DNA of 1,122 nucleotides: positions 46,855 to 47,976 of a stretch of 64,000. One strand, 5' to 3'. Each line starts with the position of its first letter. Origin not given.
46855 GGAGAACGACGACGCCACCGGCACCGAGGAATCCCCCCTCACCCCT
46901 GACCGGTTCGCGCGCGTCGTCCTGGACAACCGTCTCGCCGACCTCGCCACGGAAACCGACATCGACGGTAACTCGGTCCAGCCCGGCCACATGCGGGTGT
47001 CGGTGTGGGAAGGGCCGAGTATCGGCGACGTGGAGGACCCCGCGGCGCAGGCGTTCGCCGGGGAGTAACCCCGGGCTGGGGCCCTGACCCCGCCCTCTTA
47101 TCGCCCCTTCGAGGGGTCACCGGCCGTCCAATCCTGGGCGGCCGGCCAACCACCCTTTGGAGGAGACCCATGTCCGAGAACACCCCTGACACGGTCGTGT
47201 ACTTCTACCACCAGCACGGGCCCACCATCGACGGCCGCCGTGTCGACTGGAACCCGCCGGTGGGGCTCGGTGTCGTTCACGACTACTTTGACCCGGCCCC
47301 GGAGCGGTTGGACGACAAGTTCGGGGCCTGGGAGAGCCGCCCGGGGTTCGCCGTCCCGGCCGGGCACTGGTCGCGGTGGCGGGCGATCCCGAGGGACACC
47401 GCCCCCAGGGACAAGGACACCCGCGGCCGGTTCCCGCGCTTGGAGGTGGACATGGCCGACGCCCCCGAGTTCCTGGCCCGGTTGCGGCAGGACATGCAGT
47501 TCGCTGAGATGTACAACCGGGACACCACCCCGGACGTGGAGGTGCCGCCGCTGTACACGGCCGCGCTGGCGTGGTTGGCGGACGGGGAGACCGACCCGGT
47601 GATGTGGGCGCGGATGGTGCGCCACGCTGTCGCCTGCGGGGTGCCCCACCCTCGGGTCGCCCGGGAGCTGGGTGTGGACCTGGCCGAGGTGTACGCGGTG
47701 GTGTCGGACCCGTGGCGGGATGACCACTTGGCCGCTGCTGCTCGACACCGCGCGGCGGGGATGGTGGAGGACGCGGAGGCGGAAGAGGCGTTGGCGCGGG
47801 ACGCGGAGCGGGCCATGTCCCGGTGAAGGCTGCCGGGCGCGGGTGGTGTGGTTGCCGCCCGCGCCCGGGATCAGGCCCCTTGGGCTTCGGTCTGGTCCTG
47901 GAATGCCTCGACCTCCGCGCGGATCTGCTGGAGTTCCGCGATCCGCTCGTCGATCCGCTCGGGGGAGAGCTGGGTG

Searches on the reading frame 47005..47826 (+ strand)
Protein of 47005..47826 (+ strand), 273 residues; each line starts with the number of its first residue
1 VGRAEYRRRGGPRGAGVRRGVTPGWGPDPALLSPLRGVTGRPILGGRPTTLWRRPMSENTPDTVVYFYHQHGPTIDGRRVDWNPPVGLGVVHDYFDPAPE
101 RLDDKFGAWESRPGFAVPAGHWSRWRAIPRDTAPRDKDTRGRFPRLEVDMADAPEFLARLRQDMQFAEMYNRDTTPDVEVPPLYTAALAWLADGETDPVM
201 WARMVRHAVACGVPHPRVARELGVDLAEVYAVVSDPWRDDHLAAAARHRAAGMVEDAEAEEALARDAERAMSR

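Call 14: search_protein_families(library=pfam, proteins=[window:47005-47826:+], max_evalue=0.01)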
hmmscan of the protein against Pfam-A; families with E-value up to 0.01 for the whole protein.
window:47005-47826:+ (273 aa): 0 families

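Call 46: search_protein_families(library=pfam, proteins=[window:47005-47823:+], max_evalue=0.1)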
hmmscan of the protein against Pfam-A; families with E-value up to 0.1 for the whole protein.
window:47005-47823:+ (273 aa): 1 family
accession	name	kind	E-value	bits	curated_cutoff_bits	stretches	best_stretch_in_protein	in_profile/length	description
PF19466.4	DUF6003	-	0.01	16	35.4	1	201-232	107-138/140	Family of unknown function (DUF6003)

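Call 103: search_protein_families(library=phrogs, proteins=[window:47005-47823:+], max_evalue=0.001)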
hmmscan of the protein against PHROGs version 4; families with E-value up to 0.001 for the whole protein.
window:47005-47823:+ (273 aa): 0 families
